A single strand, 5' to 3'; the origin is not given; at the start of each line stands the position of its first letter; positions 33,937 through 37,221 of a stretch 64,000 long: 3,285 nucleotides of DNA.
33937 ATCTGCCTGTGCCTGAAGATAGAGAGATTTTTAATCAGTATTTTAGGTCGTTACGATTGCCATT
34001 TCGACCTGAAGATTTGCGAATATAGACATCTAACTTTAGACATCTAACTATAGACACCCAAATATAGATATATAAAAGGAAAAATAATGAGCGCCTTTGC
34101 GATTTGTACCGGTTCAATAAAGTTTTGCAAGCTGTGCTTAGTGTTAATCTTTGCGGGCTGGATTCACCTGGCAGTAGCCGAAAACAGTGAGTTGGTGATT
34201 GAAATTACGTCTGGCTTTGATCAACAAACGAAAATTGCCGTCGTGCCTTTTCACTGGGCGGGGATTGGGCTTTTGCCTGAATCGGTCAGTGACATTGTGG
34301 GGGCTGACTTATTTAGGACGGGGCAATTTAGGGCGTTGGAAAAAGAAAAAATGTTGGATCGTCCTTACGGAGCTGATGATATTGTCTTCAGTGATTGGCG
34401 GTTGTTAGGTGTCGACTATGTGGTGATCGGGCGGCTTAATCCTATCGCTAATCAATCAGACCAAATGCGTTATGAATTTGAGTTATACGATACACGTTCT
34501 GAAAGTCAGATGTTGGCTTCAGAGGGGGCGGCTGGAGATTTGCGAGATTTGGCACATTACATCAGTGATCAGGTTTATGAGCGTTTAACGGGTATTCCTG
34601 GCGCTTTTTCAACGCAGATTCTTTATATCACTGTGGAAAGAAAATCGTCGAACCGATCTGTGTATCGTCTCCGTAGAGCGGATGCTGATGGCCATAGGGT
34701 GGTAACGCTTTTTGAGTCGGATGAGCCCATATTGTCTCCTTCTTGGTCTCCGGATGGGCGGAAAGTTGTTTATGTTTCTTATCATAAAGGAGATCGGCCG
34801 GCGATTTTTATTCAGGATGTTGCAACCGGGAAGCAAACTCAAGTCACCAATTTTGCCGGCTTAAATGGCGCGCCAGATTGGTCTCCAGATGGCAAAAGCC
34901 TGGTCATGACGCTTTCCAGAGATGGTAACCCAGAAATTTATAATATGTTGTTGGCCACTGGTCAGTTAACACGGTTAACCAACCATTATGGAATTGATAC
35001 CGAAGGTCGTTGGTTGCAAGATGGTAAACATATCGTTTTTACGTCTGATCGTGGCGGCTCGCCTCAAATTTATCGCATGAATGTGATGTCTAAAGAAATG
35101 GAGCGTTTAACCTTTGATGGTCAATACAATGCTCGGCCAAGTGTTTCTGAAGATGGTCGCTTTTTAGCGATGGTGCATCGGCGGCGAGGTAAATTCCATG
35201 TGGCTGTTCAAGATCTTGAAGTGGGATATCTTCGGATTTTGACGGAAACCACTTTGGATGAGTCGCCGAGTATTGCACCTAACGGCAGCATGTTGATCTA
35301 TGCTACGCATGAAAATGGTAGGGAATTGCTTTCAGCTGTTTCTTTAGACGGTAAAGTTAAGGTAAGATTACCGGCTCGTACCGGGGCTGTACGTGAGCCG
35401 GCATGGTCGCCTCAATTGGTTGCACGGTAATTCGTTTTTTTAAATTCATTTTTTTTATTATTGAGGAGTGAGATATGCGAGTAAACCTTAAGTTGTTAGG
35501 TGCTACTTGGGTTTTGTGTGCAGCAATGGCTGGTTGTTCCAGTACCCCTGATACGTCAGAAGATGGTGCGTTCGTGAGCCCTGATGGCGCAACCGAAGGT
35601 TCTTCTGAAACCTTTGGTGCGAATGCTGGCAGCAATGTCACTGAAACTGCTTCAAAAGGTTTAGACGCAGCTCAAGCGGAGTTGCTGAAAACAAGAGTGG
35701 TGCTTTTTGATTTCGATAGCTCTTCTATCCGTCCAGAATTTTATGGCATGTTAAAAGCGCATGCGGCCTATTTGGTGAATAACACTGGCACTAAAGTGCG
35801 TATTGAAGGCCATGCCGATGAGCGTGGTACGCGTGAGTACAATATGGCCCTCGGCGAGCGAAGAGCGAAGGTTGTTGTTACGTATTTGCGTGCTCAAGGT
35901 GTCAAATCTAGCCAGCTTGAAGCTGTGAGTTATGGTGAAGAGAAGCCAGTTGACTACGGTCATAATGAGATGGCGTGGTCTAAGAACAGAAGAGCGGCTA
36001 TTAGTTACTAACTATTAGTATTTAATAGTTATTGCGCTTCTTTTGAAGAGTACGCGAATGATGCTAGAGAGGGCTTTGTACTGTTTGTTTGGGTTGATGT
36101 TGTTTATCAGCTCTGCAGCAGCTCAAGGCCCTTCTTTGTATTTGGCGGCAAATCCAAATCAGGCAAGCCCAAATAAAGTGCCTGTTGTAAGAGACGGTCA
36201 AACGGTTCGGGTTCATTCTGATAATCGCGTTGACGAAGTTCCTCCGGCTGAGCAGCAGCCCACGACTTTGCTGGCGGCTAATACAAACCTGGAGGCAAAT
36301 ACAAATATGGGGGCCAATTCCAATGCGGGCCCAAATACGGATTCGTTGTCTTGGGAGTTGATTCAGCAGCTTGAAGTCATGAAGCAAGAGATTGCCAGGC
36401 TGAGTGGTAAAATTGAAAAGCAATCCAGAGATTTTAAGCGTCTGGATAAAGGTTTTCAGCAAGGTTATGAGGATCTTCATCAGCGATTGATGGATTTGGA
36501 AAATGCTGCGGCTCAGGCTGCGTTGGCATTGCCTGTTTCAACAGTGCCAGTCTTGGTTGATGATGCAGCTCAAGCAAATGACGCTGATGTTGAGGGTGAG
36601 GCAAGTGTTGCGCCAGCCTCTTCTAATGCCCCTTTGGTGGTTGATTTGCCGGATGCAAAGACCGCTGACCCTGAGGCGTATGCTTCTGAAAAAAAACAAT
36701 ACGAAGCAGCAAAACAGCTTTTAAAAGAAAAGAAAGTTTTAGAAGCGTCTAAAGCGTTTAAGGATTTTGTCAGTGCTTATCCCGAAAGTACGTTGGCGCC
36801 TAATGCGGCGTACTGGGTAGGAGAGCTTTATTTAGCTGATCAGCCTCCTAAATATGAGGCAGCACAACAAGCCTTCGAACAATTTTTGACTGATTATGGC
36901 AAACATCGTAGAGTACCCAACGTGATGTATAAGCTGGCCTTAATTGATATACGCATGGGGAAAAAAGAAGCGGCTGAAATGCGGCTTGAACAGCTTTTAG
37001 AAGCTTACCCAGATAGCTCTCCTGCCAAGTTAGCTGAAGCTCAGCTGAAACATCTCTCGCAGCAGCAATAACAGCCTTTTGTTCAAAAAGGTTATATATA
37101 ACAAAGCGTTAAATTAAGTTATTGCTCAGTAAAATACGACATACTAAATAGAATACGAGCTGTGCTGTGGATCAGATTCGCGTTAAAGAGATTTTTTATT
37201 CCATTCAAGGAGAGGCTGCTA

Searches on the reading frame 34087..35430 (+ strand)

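Call 60: search_protein_families(library=ncbifam, proteins=[window:34087-35430:+], max_evalue=0.00001)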
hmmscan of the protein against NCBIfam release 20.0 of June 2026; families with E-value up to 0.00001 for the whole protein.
window:34087-35430:+ (447 aa): 5 families
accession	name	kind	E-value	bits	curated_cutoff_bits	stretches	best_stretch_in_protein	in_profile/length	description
TIGR02800.1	propeller_TolB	equivalog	2.5e-147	491.2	343.15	1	30-441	5-418/418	Tol-Pal system beta propeller repeat protein TolB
NF002183.0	PRK01029.1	equivalog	1e-33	117.1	405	2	297-441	276-423/429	Tol-Pal system protein TolB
NF003124.0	PRK04043.1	equivalog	2.8e-31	108.7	428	1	216-423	191-402/419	Tol-Pal system protein TolB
NF053518.1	DipepPtdsDpp5Prph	equivalog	1.2e-13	50.5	900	1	217-300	252-340/655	dipeptidyl-peptidase Dpp5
NF033523.0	lasso_peptidase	equivalog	7.9e-13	48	400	0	217-278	92-152/638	Atxe2 family lasso peptide isopeptidase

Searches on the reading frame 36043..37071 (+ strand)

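Call 60: search_protein_families(library=ncbifam, proteins=[window:36043-37071:+], max_evalue=0.00001)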
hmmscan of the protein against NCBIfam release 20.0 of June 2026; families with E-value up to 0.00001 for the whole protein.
window:36043-37071:+ (342 aa): 4 families
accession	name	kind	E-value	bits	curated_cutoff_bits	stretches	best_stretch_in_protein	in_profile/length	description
TIGR02795.1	tol_pal_ybgF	equivalog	3.6e-30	105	90.1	1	216-335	2-119/119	tol-pal system protein YbgF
NF008068.0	PRK10803.1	equivalog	3.3e-18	66.6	383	1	175-336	107-261/263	cell division protein CpoB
TIGR03302.1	OM_YfiO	subfamily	8.9e-12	45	81.4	1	208-341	25-164/239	outer membrane protein assembly factor BamD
NF052312.1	T9SS_PorW_SprE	equivalog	3.1e-08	32.7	250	1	254-334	546-625/716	type IX secretion system periplasmic lipoprotein PorW/SprE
